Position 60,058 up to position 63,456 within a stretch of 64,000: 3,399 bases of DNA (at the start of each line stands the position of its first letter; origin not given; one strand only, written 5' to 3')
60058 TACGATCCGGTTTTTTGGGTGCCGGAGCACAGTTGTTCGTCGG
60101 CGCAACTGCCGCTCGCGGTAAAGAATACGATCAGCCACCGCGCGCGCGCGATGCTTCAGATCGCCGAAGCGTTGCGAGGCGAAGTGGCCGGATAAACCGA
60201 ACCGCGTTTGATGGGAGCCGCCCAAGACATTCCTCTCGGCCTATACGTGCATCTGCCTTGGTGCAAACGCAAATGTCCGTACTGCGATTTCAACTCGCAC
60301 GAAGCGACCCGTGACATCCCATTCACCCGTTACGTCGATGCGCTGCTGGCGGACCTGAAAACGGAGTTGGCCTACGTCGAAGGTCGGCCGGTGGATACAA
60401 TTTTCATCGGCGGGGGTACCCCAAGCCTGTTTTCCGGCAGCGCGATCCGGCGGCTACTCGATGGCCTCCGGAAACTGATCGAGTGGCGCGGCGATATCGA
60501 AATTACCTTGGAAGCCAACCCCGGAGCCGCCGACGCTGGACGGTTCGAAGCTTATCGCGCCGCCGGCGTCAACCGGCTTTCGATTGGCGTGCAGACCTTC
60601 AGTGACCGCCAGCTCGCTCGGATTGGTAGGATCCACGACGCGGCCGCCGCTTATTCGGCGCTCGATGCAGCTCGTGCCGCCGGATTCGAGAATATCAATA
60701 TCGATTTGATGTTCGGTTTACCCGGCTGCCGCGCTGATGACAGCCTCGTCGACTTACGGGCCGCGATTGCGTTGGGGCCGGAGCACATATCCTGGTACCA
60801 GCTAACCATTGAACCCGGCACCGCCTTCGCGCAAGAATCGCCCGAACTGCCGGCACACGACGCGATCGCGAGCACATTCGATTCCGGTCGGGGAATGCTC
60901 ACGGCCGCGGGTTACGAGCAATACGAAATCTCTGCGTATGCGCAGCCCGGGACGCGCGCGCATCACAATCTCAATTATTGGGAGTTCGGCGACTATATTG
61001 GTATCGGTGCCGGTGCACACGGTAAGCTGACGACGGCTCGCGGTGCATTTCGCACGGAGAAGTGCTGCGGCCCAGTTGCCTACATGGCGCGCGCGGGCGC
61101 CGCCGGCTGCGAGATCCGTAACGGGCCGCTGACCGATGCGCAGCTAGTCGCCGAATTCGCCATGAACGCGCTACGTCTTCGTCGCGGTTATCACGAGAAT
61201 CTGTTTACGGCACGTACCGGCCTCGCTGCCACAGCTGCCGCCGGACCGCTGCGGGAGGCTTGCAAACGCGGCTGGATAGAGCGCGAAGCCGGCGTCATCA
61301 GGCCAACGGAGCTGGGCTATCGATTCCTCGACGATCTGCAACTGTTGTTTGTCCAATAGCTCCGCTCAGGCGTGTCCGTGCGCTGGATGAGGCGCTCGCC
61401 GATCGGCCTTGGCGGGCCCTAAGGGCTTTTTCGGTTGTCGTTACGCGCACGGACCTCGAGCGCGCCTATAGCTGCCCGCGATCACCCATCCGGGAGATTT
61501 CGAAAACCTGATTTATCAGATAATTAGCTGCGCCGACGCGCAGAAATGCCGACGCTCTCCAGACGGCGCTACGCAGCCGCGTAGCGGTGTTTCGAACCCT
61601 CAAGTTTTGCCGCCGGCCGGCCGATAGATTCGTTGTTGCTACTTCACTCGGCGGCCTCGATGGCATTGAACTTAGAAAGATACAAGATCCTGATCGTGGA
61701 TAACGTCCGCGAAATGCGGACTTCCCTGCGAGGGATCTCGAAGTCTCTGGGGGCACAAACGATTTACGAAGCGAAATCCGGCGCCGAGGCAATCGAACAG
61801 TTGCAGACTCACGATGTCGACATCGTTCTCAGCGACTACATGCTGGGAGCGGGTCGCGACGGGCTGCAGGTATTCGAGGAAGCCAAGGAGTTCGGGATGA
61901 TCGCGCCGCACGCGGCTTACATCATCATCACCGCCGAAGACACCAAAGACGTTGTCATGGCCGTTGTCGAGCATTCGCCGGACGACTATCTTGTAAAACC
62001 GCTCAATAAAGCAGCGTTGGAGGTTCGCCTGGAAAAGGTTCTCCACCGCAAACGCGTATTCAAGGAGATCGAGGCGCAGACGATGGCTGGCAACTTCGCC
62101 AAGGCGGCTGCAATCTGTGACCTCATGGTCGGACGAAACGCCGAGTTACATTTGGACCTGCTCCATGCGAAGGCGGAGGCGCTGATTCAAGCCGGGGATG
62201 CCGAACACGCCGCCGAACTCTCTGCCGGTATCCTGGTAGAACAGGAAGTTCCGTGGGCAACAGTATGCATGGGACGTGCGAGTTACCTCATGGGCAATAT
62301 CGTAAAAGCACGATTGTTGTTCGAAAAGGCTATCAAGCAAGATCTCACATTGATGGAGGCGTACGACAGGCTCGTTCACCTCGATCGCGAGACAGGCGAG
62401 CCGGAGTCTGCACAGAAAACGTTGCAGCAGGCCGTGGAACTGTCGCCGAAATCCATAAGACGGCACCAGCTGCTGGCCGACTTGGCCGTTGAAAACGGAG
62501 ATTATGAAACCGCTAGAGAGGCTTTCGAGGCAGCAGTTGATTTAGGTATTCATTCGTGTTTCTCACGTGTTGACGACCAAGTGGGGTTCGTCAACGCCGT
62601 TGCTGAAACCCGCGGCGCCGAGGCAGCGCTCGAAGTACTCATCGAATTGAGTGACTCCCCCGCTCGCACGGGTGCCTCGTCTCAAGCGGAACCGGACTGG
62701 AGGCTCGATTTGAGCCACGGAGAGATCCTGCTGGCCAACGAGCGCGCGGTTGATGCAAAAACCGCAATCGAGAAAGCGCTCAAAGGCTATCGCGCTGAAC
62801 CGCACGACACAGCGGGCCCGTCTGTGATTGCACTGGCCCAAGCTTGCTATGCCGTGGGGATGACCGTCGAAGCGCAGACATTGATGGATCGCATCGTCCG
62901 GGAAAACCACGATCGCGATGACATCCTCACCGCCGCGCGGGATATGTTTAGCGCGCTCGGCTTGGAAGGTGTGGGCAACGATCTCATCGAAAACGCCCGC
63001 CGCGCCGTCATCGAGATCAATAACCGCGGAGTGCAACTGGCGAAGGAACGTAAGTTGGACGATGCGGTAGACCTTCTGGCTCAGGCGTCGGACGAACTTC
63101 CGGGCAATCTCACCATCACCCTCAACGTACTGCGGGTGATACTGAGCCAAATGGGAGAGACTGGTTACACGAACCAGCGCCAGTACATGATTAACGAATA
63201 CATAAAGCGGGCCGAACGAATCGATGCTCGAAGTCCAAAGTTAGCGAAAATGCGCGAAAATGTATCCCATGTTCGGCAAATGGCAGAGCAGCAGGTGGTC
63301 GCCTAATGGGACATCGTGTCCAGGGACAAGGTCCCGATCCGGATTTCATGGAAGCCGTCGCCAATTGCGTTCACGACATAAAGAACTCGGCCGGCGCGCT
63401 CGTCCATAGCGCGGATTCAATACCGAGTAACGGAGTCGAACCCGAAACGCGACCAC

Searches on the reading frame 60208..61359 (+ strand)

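Call 75: search_protein_families(library=pfam, proteins=[window:60208-61359:+], max_evalue=0.0001)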
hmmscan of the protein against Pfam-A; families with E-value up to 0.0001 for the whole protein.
window:60208-61359:+ (383 aa): 2 families
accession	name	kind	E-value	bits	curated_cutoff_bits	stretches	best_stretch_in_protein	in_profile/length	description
PF04055.27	Radical_SAM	-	2.3e-25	90.1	29.5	1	13-173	1-153/166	Radical SAM superfamily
PF06969.22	HemN_C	-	6.6e-08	32.9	24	1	308-373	1-67/67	HemN C-terminal domain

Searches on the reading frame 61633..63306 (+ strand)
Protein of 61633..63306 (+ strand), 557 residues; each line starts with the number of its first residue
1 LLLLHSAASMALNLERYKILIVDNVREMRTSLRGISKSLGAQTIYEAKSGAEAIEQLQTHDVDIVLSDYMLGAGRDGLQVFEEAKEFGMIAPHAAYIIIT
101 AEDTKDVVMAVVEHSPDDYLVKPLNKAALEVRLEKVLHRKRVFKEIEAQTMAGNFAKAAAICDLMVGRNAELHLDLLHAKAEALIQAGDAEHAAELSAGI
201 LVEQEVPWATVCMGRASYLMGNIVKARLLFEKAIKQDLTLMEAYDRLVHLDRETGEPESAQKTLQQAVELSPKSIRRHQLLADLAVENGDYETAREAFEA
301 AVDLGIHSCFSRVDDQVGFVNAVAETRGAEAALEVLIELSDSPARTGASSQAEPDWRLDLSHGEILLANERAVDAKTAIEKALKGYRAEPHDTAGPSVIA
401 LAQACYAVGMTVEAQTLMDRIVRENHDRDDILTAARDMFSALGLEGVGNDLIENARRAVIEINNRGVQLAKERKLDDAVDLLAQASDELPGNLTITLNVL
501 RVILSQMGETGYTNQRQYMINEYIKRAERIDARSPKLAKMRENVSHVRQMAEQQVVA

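Call 75: search_protein_families(library=pfam, proteins=[window:61633-63306:+], max_evalue=0.0001)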
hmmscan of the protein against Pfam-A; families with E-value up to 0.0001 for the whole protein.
window:61633-63306:+ (557 aa): 11 families
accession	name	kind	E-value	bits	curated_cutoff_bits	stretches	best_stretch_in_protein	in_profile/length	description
PF00072.30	Response_reg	-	6e-17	62.3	30.2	1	19-133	1-110/111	Response regulator receiver domain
PF14559.12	TPR_19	-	4.2e-15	56.3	25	1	254-301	4-51/68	Tetratricopeptide repeat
PF13428.12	TPR_14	-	4.6e-13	48.9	23.5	0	242-284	2-44/44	Tetratricopeptide repeat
PF07719.23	TPR_2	-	1.1e-12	47.5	27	0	278-304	4-30/34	Tetratricopeptide repeat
PF13181.12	TPR_8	-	3.6e-09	36.5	25.7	0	278-304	4-30/34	Tetratricopeptide repeat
PF13424.12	TPR_12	-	1.7e-07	31.8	30.1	0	242-304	4-74/77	Tetratricopeptide repeat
PF23914.1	TPR_CcmH_CycH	-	7.8e-07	29.5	42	1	212-301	55-147/158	Cytochrome c-type biogenesis protein H TPR domain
PF07721.20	TPR_4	-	9.6e-07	29.3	27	0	399-420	5-26/26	Tetratricopeptide repeat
PF00515.34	TPR_1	-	1.3e-06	28.4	27.8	0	281-304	7-30/34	Tetratricopeptide repeat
PF12895.13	ANAPC3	-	7.5e-05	23.4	27.2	0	253-300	35-81/82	Anaphase-promoting complex, cyclosome, subunit 3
PF13432.12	TPR_16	-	8.2e-05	23.4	32.7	1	249-305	5-61/65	Tetratricopeptide repeat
